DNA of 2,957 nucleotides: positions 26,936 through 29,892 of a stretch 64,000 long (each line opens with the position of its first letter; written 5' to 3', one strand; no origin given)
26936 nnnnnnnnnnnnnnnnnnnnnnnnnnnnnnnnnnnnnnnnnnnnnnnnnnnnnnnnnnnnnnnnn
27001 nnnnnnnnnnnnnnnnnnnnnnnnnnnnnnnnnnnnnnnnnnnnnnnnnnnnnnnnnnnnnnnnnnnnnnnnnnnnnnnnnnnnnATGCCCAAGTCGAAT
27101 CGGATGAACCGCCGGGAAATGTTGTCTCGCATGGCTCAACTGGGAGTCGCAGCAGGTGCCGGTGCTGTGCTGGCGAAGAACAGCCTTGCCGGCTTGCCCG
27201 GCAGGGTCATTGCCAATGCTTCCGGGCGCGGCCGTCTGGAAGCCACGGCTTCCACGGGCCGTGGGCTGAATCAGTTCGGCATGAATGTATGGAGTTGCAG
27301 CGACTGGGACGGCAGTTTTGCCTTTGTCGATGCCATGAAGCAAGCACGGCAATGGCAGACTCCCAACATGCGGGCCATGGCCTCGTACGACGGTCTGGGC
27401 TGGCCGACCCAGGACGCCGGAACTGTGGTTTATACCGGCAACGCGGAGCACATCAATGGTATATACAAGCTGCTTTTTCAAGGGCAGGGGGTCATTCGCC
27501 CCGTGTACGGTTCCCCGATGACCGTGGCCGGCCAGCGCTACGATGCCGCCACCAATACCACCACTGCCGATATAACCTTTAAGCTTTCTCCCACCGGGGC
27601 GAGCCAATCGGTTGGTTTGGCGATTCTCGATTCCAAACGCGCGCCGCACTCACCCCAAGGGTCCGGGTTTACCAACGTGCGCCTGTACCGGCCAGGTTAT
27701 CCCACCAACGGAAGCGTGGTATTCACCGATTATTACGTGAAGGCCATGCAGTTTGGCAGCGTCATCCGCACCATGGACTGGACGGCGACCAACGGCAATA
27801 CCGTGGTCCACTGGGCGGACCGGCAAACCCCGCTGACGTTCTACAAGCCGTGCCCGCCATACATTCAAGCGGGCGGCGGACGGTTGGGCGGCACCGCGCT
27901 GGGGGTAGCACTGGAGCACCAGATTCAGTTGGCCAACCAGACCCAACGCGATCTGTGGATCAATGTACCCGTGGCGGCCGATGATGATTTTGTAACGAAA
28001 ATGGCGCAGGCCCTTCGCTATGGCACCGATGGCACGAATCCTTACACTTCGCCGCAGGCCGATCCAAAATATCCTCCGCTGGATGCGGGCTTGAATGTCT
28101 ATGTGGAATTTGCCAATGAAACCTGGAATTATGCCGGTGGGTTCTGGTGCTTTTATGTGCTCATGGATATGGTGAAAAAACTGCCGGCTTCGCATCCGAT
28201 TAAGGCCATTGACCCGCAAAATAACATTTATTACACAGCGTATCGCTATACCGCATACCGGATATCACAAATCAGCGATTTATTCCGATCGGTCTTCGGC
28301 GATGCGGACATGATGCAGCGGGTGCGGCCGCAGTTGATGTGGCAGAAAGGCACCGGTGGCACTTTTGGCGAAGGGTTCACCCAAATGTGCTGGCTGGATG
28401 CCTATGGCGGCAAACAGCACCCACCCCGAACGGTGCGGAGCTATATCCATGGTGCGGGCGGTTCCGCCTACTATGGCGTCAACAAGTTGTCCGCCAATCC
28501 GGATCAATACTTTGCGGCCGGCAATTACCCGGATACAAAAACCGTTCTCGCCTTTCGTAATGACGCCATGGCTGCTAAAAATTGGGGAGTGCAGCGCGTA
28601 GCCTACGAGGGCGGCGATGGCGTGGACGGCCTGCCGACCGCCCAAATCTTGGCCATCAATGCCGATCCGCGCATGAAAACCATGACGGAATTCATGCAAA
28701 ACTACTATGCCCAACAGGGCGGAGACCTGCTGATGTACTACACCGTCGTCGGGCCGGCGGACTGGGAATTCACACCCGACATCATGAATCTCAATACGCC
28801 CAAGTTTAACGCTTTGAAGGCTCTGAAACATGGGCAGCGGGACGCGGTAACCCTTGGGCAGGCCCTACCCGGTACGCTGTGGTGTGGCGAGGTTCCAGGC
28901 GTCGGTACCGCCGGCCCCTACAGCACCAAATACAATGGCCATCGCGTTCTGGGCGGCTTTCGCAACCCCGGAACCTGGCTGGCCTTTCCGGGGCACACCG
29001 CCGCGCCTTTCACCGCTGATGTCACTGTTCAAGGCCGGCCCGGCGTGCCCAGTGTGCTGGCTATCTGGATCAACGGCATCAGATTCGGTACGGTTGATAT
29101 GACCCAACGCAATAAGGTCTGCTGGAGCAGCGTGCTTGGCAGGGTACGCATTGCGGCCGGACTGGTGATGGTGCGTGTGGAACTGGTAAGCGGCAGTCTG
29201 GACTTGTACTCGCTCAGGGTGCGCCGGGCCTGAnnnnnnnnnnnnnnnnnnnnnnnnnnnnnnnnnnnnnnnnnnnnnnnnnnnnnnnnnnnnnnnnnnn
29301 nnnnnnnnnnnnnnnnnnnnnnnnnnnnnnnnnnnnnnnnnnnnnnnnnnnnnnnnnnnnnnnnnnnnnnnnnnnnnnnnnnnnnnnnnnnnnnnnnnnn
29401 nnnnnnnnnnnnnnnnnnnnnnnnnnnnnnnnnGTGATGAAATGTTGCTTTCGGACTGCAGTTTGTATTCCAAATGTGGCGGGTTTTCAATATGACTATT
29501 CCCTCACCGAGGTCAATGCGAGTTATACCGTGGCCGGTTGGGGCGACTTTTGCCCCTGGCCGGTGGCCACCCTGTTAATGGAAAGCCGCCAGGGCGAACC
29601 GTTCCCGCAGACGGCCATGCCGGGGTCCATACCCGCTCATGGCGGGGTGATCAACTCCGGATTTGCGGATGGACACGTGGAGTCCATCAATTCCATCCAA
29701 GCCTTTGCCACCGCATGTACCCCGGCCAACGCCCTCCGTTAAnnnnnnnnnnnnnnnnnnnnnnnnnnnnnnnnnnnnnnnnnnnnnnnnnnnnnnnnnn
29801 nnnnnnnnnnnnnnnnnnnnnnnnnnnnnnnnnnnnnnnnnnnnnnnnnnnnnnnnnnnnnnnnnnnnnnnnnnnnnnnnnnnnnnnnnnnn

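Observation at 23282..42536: Modular array: prepilin H-X9-DG tail repeated three times, each copy followed by a different secreted GH-A-like paralogue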

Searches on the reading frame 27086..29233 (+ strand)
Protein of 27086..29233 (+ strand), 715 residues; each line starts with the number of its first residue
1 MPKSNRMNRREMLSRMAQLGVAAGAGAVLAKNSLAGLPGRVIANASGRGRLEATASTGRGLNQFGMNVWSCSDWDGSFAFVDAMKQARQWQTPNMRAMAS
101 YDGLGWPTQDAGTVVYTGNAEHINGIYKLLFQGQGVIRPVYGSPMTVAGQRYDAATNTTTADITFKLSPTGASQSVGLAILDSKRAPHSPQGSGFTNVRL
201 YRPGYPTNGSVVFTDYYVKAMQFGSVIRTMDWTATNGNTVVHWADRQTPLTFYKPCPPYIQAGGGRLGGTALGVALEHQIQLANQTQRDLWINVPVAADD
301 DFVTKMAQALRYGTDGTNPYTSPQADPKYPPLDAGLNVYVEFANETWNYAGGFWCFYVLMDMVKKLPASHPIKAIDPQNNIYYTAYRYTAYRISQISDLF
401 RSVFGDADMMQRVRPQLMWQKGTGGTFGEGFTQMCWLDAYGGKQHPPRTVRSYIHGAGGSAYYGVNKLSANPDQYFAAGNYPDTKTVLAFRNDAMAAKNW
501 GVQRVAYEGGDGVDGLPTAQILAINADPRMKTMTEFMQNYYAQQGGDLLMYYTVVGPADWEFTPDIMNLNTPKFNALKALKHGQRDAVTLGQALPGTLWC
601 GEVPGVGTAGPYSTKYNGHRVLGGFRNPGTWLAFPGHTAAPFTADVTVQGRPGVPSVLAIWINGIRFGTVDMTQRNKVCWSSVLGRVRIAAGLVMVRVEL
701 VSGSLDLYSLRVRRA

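Call 5: search_protein_families(library=pfam, proteins=[window:27086-29233:+], max_evalue=0.01)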
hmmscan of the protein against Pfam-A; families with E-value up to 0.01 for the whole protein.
window:27086-29233:+ (715 aa): 0 families

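Call 6: search_protein_families(library=ncbifam, proteins=[window:27086-29233:+], max_evalue=0.01)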
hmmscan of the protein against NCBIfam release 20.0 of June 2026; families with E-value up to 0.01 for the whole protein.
window:27086-29233:+ (715 aa): 0 families

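Call 35: find_encoding_contigs(protein=window:27086-29233:+, flank=10000, max_places=10)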
Protein window:27086-29233:+ (715 aa): 4 contigs read that carry it; 2 places shown.
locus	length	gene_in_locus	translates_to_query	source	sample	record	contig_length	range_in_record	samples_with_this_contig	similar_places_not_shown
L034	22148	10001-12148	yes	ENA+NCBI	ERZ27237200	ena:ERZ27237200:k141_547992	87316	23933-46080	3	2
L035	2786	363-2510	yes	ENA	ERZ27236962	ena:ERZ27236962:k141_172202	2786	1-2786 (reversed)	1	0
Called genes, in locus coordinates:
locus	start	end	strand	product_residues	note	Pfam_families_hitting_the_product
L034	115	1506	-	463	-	PF00005:ABC_tran (faint), PF00071:Ras (faint), PF01926:MMR_HSR1, PF02421:FeoB_N, PF00009:GTP_EFTU (weak), PF01926:MMR_HSR1, PF02421:FeoB_N, PF14714:KH_dom-like, +4 more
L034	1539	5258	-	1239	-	PF07517:SecA_DEAD, PF01043:SecA_PP_bind, PF21090:P-loop_SecA, PF07516:SecA_SW, PF02810:SEC-C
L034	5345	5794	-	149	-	-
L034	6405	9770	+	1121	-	PF07691:PA14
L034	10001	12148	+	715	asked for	-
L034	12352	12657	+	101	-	-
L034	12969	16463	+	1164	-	PF07691:PA14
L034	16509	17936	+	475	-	PF00657:Lipase_GDSL, PF13472:Lipase_GDSL_2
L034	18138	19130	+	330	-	-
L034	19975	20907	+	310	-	PF07963:N_methyl (weak)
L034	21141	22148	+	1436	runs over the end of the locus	PF07691:PA14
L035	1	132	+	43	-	?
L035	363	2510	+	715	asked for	-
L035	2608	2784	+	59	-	?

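Call 37: search_solved_structures(query=window:27086-29233:+, max_evalue=1)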
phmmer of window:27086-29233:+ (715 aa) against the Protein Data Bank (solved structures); distinct sequences matched with E-value up to 1: 6.
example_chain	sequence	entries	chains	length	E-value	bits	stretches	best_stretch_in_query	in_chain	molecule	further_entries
5nd8_f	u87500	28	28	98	0.52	11.7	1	493-552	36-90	30S ribosomal protein S6 | Small ribosomal subunit protein bS6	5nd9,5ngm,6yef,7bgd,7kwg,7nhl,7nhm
3u4k_A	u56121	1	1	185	0.57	11.6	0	221-252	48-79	Fimbria adhesin protein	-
5li0_f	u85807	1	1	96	0.6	11.5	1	493-552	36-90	30S ribosomal protein S6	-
5tcu_SE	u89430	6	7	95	0.61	11.5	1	493-551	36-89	30S ribosomal protein S6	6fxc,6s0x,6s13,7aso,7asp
5t7v_SE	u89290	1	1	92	0.64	11.4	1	493-551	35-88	30S ribosomal protein S6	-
4j07_A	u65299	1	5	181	0.94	10.8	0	647-692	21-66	6,7-dimethyl-8-ribityllumazine synthase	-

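Call 47: find_homologous_proteins(query=window:27086-29233:+, max_evalue=0.00001)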
Query window:27086-29233:+ (715 aa): 239 proteins with E <= 0.00001 among 8000 candidates; the best 120 are listed.
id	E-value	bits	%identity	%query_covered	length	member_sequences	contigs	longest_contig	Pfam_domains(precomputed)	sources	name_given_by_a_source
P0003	0.0e+0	1654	99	100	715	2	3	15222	-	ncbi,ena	-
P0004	0.0e+0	1367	81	100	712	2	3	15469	-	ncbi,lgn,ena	-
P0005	0.0e+0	1315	80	98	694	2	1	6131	-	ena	-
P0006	0.0e+0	1063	67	99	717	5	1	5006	-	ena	-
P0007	3.2e-296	1003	62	100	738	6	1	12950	-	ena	-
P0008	1.3e-293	994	62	100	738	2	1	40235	-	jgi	jgi:hypothetical protein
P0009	7.0e-279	945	60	99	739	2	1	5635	-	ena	-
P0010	4.0e-272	923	59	100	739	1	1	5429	-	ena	-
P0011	1.1e-267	908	58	100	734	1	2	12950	-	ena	-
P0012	5.1e-266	903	58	100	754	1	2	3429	-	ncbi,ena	-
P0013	2.0e-265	901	58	100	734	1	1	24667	-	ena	-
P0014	1.2e-259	882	57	100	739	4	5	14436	-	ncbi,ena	-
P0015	1.1e-258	879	58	99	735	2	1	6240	-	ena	-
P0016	6.3e-199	681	50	91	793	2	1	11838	-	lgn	-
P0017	1.6e-196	673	49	94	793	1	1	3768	-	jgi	jgi:hypothetical protein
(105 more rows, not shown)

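Call 49: predict_structure(protein=window:27086-29233:+)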
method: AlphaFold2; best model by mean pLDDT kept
length: 715 residues; sequences in the alignment: 1
mean_pLDDT: 35.1   pTM: 0.27
mean pLDDT of the five models: 35.1, 29.3, 26.3, 25.0, 23.9
residues with pLDDT >= 90: 0; 70-90: 0; 50-70: 70; < 50: 645
segments of 3 or more residues with pLDDT < 50: 1-275, 295-301, 311-330, 343-358, 364-371, 374-537, 539-655, 674-694, 702-715
pLDDT, mean of each block of 10 residues (from residue 1): 39 40 34 30 32 28 26 28 29 24 25 27 29 33 36 36 36 32 29 32 31 26 27 30 27 30 38 50 54 50 52 41 39 54 43 47 49 45 38 32 33 29 31 30 26 25 23 24 24 29 31 30 37 47 38 33 34 31 26 26 27 27 36 38 45 51 54 42 36 49 44 40
secondary structure, 60 per line:
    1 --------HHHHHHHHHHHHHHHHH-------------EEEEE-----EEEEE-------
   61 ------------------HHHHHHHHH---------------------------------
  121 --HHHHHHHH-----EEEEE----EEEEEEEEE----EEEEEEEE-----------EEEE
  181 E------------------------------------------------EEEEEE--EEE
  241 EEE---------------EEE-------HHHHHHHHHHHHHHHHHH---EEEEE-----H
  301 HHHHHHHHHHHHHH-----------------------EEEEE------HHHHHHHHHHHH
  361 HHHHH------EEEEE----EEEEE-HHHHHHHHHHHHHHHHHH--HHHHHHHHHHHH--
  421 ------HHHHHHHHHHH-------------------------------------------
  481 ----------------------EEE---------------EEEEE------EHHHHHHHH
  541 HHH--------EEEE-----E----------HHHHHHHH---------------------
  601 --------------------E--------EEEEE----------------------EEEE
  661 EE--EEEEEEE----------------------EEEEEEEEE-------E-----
elements in order (helices of 4 or more, strands of 3 or more residues): H9-25 E39-43 E49-53 H79-87 H123-130 E136-140 E145-153 E158-165 E177-181 E230-235 E238-243 E259-261 H269-286 E290-294 H300-314 E338-342 H349-365 E372-376 E381-385 H387-404 H407-418 H427-437 E503-505 E521-525 H533-543 E552-555 H572-579 E630-634 E657-662 E665-671 E694-702

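Call 52: search_solved_structures(query=A8, max_evalue=1)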
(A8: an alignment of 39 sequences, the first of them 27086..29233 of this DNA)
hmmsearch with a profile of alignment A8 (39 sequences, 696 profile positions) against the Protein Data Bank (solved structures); distinct sequences matched with E-value up to 1: 0.

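Call 58: find_encoding_contigs(protein=P0008, flank=10000, max_places=3)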
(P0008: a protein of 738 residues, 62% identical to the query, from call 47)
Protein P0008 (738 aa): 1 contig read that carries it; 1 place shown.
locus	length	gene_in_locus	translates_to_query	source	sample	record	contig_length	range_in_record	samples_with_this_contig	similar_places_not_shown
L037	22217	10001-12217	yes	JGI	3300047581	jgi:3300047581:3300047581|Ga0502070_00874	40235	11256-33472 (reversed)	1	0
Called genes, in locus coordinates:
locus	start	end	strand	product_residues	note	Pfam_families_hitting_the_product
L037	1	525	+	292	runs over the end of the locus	PF03279:Lip_A_acyltrans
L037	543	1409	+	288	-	PF01678:DAP_epimerase, PF02567:PhzC-PhzF (weak), PF01678:DAP_epimerase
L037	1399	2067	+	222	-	PF04340:DUF484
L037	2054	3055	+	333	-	PF02899:Phage_int_SAM_1, PF00589:Phage_integrase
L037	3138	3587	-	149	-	PF01281:Ribosomal_L9_N, PF03948:Ribosomal_L9_C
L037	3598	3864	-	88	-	PF01084:Ribosomal_S18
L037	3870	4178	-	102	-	PF22657:SSB_1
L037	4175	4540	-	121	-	PF01250:Ribosomal_S6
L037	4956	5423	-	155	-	-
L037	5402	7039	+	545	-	-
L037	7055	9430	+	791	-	PF00403:HMA, PF00122:E1-E2_ATPase, PF00702:Hydrolase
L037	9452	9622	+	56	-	-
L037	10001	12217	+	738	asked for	-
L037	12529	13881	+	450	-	PF01943:Polysacc_synt, PF13440:Polysacc_synt_3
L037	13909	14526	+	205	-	PF00132:Hexapep, PF14602:Hexapep_2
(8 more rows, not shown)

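Call 59: find_encoding_contigs(protein=P0013, flank=10000, max_places=3)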
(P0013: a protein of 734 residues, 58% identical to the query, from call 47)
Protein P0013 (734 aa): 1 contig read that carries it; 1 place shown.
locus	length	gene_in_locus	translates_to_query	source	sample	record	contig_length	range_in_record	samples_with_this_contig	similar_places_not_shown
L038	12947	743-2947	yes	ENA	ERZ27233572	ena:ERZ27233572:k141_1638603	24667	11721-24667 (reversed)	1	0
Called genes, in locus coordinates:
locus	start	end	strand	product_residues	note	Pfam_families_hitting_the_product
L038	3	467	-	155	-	?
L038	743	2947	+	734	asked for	-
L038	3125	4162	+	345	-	PF13524:Glyco_trans_1_2 (weak)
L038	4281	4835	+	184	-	-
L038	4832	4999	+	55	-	-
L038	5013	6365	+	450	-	PF01943:Polysacc_synt, PF13440:Polysacc_synt_3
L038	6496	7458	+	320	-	PF00535:Glycos_transf_2, PF13641:Glyco_tranf_2_3, PF13632:Glyco_trans_2_3 (weak)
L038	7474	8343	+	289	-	PF00685:Sulfotransfer_1, PF13469:Sulfotransfer_3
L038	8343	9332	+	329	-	PF00535:Glycos_transf_2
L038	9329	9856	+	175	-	PF00132:Hexapep (weak)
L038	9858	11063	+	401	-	PF13439:Glyco_transf_4 (faint), PF13524:Glyco_trans_1_2 (faint), PF20706:GT4-conflict (weak), PF00534:Glycos_transf_1, PF13692:Glyco_trans_1_4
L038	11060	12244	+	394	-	PF00535:Glycos_transf_2, PF13641:Glyco_tranf_2_3, PF13632:Glyco_trans_2_3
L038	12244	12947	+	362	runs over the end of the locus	PF03808:Glyco_tran_WecG, PF13466:STAS_2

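Call 60: find_encoding_contigs(protein=P0003, flank=10000, max_places=6)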
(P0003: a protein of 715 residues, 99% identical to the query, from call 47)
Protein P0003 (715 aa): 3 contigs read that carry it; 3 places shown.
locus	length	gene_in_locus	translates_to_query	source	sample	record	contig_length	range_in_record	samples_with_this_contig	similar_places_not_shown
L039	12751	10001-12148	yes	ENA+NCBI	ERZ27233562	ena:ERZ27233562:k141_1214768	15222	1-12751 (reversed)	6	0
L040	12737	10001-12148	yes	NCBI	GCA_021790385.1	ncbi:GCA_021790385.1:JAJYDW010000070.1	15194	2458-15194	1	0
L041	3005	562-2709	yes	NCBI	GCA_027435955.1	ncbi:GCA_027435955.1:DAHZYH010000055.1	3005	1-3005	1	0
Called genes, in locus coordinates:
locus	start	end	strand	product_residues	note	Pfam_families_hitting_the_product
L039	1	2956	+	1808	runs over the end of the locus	?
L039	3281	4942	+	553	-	PF00082:Peptidase_S8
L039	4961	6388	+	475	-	PF13377:Peripla_BP_3, PF00165:HTH_AraC (faint), PF12833:HTH_18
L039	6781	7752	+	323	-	-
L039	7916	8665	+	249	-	-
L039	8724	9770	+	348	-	PF07963:N_methyl (weak)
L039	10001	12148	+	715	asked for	-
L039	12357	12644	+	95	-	-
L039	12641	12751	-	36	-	?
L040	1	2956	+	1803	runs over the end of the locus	?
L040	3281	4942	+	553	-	PF00082:Peptidase_S8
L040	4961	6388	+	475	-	PF13377:Peripla_BP_3, PF00165:HTH_AraC (faint), PF12833:HTH_18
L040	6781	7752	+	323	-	-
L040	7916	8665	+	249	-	-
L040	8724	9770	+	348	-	PF07963:N_methyl (weak)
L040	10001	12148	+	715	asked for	-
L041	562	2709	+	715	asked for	-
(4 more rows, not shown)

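Call 67: predict_structure(alignment_id=A8)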
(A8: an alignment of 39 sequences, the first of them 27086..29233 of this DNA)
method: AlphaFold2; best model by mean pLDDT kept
length: 715 residues; sequences in the alignment: 39
mean_pLDDT: 89.1   pTM: 0.88
mean pLDDT of the five models: 89.1, 88.8, 88.0, 87.6, 86.8
residues with pLDDT >= 90: 551; 70-90: 98; 50-70: 15; < 50: 51
segments of 3 or more residues with pLDDT < 50: 1-10, 18-57
pLDDT, mean of each block of 10 residues (from residue 1): 37 49 36 29 29 47 89 76 92 95 95 90 94 97 93 98 91 85 97 97 95 95 94 90 94 91 88 93 98 97 99 98 98 98 92 91 95 93 95 98 97 97 90 96 95 96 92 95 91 96 92 88 95 94 94 90 91 95 92 96 92 87 93 96 97 96 96 94 95 97 96 95
secondary structure, 60 per line:
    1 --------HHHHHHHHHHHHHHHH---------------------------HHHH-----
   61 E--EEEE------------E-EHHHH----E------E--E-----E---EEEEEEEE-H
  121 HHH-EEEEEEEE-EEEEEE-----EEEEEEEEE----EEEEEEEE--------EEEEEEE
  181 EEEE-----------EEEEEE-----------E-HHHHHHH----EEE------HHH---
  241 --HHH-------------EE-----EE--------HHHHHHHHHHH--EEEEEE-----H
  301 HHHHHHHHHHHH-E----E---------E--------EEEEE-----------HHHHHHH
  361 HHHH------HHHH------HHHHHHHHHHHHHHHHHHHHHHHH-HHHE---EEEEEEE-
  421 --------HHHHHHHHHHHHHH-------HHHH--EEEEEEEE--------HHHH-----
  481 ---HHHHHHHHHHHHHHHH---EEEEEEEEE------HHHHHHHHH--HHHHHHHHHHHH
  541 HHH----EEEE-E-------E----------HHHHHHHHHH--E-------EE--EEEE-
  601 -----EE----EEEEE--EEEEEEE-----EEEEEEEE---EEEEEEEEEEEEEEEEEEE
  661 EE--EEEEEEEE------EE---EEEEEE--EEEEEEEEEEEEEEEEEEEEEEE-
elements in order (helices of 4 or more, strands of 3 or more residues): H9-24 H52-55 E64-67 H83-86 E111-118 H120-123 E125-132 E134-139 E145-153 E158-165 E174-184 E196-201 H215-221 E226-228 H276-286 E289-294 H300-312 E338-342 H354-364 H371-374 H381-404 E413-419 H429-442 H450-453 E456-463 H472-475 H484-499 E503-511 H518-526 H529-543 E548-551 H572-581 E596-599 E612-616 E619-625 E631-638 E642-662 E665-672 E684-689 E692-714

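Call 71: fold_search(model_id=the predicted structure, library=pdb)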
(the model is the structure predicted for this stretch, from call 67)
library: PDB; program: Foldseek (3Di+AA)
matches with E <= 10: 1453; with E <= 0.001: 183
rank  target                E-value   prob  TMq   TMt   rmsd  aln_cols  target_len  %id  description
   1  5la1                  6.0e-11  1.00  0.24  0.34  19.6       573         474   10  The mechanism by which arabinoxylanases can recognise highly decorated xylans (released 2016-08-31)
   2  5la2_A                1.0e-10  1.00  0.24  0.34  19.5       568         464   11  The mechanism by which arabinoxylanases can recognise highly decorated xylans (released 2016-08-31)
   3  5la0                  6.5e-10  1.00  0.24  0.34  19.7       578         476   10  The mechanism by which arabinoxylanases can recognise highly decorated xylans (released 2016-08-31)
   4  5la2_B                9.1e-10  1.00  0.24  0.34  19.7       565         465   12  The mechanism by which arabinoxylanases can recognise highly decorated xylans (released 2016-08-31)
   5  3wnp_A                1.0e-09  1.00  0.16  0.16  26.0       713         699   10  D308A, F268V, D469Y, A513V, and Y515S quintuple mutant of Bacillus circulans T-3040 cycloisomaltooligosaccharide gluca (released 2014-02-05)
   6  3wnn_A                1.1e-09  1.00  0.16  0.16  25.9       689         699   10  D308A mutant of Bacillus circulans T-3040 cycloisomaltooligosaccharide glucanotransferase complexed with isomaltooctao (released 2014-02-05)
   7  8j3x_A                1.8e-09  1.00  0.23  0.38  19.3       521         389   10  Crystal structure of CBM6E from Saccharophagus degradans (released 2024-04-24)
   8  2y8k                  2.8e-09  1.00  0.24  0.33  19.8       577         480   10  Structure of CtGH5-CBM6, an arabinoxylan-specific xylanase. (released 2011-02-16)
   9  8j3x_B                4.2e-09  1.00  0.24  0.39  19.2       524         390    8  Crystal structure of CBM6E from Saccharophagus degradans (released 2024-04-24)
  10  5g56                  4.5e-09  1.00  0.24  0.24  19.5       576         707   12  THE TETRA-MODULAR CELLULOSOMAL ARABINOXYLANASE CtXyl5A STRUCTURE AS REVEALED BY X-RAY CRYSTALLOGRAPHY (released 2016-06-29)
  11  3wnk                  5.6e-09  1.00  0.14  0.14  25.5       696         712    9  Crystal Structure of Bacillus circulans T-3040 cycloisomaltooligosaccharide glucanotransferase (released 2014-02-05)
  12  3wnl_A                5.9e-09  1.00  0.16  0.16  26.0       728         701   10  D308A mutant of Bacillus circulans T-3040 cycloisomaltooligosaccharide glucanotransferase complexed with isomaltohexao (released 2014-02-05)
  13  5x7g                  6.6e-09  1.00  0.15  0.15  25.4       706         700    9  Crystal Structure of Paenibacillus sp. 598K cycloisomaltooligosaccharide glucanotransferase (released 2017-04-26)
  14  8j3y_A                1.2e-08  1.00  0.22  0.36  19.3       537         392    9  Crystal structure of CBM6E E168Q in complex with oligosaccharides (released 2024-04-24)
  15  3wno_A                1.2e-08  1.00  0.17  0.17  25.3       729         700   11  D308A mutant of Bacillus circulans T-3040 cycloisomaltooligosaccharide glucanotransferase complexed with cycloisomalto (released 2014-02-05)
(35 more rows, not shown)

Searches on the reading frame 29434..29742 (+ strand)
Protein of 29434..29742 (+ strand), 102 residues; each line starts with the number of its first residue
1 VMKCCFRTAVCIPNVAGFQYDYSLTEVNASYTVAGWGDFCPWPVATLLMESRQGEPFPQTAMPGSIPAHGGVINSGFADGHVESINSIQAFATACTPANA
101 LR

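Call 5: search_protein_families(library=pfam, proteins=[window:29434-29742:+], max_evalue=0.01)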
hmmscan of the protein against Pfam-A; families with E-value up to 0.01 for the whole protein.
window:29434-29742:+ (102 aa): 0 families

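Call 6: search_protein_families(library=ncbifam, proteins=[window:29434-29742:+], max_evalue=0.01)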
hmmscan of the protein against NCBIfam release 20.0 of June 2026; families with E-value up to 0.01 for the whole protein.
window:29434-29742:+ (102 aa): 1 family
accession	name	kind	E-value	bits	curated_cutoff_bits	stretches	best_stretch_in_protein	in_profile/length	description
TIGR04294.2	pre_pil_HX9DG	domain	0.0011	18.7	19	1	69-86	5-22/22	H-X9-DG-CTERM domain-containing protein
